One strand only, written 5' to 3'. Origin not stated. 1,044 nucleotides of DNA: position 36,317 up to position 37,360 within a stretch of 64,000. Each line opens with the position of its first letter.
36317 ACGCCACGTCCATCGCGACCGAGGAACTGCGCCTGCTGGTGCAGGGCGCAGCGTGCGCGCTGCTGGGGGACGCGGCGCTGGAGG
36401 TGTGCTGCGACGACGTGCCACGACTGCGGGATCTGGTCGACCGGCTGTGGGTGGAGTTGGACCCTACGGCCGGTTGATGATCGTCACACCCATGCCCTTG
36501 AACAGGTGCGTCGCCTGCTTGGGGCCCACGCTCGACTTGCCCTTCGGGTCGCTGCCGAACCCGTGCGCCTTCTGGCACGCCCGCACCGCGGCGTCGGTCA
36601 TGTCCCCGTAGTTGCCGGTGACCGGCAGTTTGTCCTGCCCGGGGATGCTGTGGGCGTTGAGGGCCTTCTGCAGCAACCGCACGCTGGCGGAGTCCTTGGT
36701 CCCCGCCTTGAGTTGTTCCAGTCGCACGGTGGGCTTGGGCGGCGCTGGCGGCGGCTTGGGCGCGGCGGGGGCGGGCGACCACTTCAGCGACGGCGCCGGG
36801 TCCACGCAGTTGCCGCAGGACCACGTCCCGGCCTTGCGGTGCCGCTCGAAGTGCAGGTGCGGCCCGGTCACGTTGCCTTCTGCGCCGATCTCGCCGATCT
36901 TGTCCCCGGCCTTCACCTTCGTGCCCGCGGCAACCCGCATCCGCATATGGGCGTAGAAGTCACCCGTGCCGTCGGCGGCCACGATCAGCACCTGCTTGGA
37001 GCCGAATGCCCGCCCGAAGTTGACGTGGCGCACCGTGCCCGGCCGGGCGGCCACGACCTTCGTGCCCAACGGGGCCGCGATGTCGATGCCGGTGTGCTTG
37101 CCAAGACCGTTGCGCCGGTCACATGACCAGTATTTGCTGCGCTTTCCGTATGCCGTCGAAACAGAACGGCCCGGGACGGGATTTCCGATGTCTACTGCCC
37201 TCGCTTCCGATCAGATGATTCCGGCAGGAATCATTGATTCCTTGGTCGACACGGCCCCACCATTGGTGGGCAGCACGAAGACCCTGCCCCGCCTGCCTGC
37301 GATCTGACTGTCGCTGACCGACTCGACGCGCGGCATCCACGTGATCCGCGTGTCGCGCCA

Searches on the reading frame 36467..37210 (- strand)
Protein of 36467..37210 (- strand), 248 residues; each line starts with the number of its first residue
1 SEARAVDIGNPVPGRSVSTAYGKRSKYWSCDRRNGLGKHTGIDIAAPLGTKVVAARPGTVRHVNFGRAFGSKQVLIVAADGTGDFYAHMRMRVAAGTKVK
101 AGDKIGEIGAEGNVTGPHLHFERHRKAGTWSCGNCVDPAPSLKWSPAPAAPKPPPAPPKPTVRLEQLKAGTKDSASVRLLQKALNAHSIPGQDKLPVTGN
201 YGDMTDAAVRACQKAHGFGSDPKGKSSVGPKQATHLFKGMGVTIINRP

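Call 5: search_dna_similar(query=window:36467-37210:-, collection=phages, mode=protein, max_rows=40)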
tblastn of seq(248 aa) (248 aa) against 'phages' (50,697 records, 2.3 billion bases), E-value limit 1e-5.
Records with a match: 914; places in all: 916; records where one place covers at least 80% of the query: 0.
Best place of each record, by identity: <60% 914.
By first word of the organism name: Mycobacterium 387; Bacillus 99; Staphylococcus 92; Streptomyces 62; Rhodococcus 55; Gordonia 46; Clostridium 39; Arthrobacter 36; Bacteriophage 33; Microcystis 8; and 22 more.
By host as written in the record: Mycobacterium smegmatis mc2 155 277; Mycobacterium smegmatis mc#155 65; - 61; Rhodococcus erythropolis RIA 643 39; Staphylococcus aureus 39; Gordonia rubripertincta NRRL B-16540 26; Bacillus subtilis 24; Clostridium perfringens 22; and 145 more.
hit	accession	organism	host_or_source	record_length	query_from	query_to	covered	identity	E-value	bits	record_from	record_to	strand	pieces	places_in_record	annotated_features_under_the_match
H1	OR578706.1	Microcoleus phage My-WqHQDG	river water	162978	4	128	50%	39.5%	3e-12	71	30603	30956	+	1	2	peptidase family M23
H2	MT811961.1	Vibrio phage vB_pir03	Vibrio harveyi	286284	39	210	69%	28.6%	8e-6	52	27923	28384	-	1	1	glycoside hydrolase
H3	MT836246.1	Bacteriophage sp.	human fecal samples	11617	3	130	52%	37.5%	5e-10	65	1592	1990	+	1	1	record has no annotation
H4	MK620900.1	Streptomyces phage Forthebois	Streptomyces scabiei RL-34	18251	7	122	47%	39.8%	1e-8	61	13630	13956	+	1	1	30: peptidase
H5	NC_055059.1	Streptomyces phage Forthebois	Streptomyces scabiei RL-34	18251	7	122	47%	39.8%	1e-8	61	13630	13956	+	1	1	30: metallo-endopeptidase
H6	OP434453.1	Streptomyces phage RickRoss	Streptomyces scabiei RL-34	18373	7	122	47%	39.8%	1e-8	61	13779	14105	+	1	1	31: peptidase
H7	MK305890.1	Streptomyces phage WheeHeim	Streptomyces scabiei RL-34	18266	7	122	47%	39.8%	1e-8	61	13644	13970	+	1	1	31: peptidase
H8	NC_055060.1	Streptomyces phage WheeHeim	Streptomyces scabiei RL-34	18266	7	122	47%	39.8%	1e-8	61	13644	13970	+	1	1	31: metallo-endopeptidase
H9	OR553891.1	Arthrobacter phage CallinAllBarbz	Arthrobacter sulfureus ATCC 19098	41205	11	137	51%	35.4%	8e-7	56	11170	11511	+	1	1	15: tape measure protein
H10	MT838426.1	Bacteriophage sp.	human fecal samples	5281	10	135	51%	35.4%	2e-7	57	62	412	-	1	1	record has no annotation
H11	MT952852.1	Streptomyces phage Beuffert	Streptomyces griseus ATCC 10137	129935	19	136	48%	37.7%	3e-7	57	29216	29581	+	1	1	37: tape measure protein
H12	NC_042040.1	Rhodococcus phage Trina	Rhodococcus erythropolis RIA 643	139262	10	125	47%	38.1%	4e-12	71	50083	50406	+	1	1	tail length tape measure protein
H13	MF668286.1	Rhodococcus phage Trina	Rhodococcus erythropolis RIA 643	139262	10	125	47%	38.1%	4e-12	71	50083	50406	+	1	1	tape measure protein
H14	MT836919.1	Bacteriophage sp.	human fecal samples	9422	11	122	45%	39.5%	9e-11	67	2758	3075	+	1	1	record has no annotation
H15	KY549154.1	Rhodococcus phage BobbyDazzler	Rhodococcus erythropolis RIA 643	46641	4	120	47%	37.7%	1e-7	58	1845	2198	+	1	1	endolysin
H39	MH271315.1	Rhodococcus phage Takoda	Rhodococcus erythropolis RIA 643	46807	4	120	47%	36.2%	3e-8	59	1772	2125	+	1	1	7: endolysin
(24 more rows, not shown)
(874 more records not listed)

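Call 6: search_protein_families(library=pfam, proteins=[window:36467-37210:-], max_evalue=0.01)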
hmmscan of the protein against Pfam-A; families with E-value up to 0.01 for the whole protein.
window:36467-37210:- (248 aa): 2 families
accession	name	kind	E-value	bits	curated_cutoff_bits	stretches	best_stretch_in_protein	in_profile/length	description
PF01551.29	Peptidase_M23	-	3.6e-23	82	28.7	1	38-126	2-90/96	Peptidase family M23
PF01471.23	PG_binding_1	-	3.4e-07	30.8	23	1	175-218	3-43/57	Putative peptidoglycan binding domain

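Call 30: find_related_loci(query=A1, collection=viral_contigs, flank=4000)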
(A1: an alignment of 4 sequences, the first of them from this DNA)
Query A1 (248 aa) in viral_contigs; peptide patterns used: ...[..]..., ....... (x = any residue, [..] = any of these).
599 stretches matched a pattern (row limit reached: there are more); 558 encode a relative of the query (tblastn E <= 1e-3); the best 80 are kept; 80 distinct loci.
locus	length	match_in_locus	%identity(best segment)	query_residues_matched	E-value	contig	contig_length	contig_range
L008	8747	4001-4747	50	10-248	3e-65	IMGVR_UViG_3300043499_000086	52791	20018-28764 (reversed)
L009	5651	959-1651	50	10-246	2e-65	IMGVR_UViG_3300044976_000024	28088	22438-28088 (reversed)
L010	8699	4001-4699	42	10-244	1e-51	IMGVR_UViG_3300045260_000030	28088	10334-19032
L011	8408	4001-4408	63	11-144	6e-50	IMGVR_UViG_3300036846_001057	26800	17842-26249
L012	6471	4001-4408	63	11-144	1e-48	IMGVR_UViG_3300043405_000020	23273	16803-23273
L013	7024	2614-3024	60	11-145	4e-46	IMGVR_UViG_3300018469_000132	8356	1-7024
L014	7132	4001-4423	58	7-145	3e-45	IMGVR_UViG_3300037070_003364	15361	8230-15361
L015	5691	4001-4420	56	8-144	2e-44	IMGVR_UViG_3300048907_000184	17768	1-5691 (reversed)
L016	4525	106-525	56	8-144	2e-44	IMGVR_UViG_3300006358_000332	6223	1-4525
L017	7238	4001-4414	57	11-145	2e-43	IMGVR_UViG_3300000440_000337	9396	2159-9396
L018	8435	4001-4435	56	5-146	4e-43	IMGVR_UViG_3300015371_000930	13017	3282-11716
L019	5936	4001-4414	57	10-144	8e-42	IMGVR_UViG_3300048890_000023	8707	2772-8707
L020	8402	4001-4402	57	16-146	1e-40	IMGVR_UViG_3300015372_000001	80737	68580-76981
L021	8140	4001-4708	37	10-237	1e-35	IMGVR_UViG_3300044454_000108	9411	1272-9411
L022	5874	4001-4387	41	6-142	2e-25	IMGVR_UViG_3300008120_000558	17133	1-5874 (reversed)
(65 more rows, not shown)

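Call 40: find_related_loci(query=window:36467-37189:-, collection=metagenome_contigs, flank=4000)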
Query seq(241 aa) (241 aa) in metagenome_contigs; peptide patterns used: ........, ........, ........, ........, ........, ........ (x = any residue, [..] = any of these).
600 stretches matched a pattern (row limit reached: there are more); 37 encode a relative of the query (tblastn E <= 1e-3); 36 distinct loci.
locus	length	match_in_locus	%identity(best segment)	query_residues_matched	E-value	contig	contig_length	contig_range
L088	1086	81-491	52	1-137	6e-40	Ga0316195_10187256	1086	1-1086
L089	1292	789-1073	41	32-132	5e-17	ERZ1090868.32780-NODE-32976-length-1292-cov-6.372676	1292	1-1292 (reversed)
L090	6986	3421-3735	38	4-119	1e-15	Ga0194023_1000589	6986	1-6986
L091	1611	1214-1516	38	32-127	1e-14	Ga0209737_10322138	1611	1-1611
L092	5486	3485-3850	38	4-136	4e-14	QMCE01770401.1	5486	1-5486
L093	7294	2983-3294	40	4-115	5e-14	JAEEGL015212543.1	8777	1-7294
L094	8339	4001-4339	38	1-118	1e-13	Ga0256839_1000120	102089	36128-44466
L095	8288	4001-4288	42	32-131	1e-13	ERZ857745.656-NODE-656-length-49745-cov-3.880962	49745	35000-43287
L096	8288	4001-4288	42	32-131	1e-13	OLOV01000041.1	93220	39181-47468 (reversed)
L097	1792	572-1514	33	32-163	1e-13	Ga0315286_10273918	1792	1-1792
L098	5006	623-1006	35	1-135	5e-12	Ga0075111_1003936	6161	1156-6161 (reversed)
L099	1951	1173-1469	40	32-135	5e-12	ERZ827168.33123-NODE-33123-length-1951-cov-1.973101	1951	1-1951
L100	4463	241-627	35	1-136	6e-12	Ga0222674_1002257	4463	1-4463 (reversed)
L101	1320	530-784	45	32-115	1e-11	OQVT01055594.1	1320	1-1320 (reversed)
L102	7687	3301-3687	35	16-114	6e-11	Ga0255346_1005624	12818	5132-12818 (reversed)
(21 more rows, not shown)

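Call 52: search_solved_structures(query=window:36467-37189:-, max_evalue=0.001, show_alignments=2)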
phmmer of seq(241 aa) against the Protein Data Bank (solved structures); distinct sequences matched with E-value up to 0.001: 33.
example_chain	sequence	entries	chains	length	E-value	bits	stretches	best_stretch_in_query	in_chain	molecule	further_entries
9gy1_A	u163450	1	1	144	6.5e-16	61.9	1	31-136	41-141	Peptidase, M23 family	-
2b44_A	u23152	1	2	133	4.9e-15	59.1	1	24-132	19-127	Glycyl-glycine endopeptidase lytM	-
2b0p_A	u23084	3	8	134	4.9e-15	59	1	24-132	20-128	Glycyl-glycine endopeptidase lytM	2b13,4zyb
6smk_A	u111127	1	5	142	1.2e-14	57.8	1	26-121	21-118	Peptidase_M23 domain-containing protein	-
5kvp_A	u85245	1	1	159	2.2e-14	56.9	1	27-133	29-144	Zoocin A endopeptidase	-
1qwy_A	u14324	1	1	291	3e-14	56.5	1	24-132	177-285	peptidoglycan hydrolase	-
9m7n_A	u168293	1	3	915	7.1e-13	52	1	4-135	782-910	Gp16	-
3slu_A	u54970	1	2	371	2.4e-12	50.2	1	31-134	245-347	M23 peptidase domain protein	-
6muk_A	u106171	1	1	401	2.4e-12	50.2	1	31-134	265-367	Peptidase M23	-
5nmy_A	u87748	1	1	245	8.6e-12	48.4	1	30-141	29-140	Lysostaphin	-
4qp5_A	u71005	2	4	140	9e-12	48.3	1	30-136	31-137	Lysostaphin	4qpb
4lxc_A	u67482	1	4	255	9.9e-12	48.2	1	30-141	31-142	Lysostaphin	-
5kqb_A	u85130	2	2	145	2.1e-11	47.2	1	30-136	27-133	Peptidase M23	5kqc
7qrl_A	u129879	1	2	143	3.6e-11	46.4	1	28-132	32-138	DipM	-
7qrl_C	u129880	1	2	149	4e-11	46.2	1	28-132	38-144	DipM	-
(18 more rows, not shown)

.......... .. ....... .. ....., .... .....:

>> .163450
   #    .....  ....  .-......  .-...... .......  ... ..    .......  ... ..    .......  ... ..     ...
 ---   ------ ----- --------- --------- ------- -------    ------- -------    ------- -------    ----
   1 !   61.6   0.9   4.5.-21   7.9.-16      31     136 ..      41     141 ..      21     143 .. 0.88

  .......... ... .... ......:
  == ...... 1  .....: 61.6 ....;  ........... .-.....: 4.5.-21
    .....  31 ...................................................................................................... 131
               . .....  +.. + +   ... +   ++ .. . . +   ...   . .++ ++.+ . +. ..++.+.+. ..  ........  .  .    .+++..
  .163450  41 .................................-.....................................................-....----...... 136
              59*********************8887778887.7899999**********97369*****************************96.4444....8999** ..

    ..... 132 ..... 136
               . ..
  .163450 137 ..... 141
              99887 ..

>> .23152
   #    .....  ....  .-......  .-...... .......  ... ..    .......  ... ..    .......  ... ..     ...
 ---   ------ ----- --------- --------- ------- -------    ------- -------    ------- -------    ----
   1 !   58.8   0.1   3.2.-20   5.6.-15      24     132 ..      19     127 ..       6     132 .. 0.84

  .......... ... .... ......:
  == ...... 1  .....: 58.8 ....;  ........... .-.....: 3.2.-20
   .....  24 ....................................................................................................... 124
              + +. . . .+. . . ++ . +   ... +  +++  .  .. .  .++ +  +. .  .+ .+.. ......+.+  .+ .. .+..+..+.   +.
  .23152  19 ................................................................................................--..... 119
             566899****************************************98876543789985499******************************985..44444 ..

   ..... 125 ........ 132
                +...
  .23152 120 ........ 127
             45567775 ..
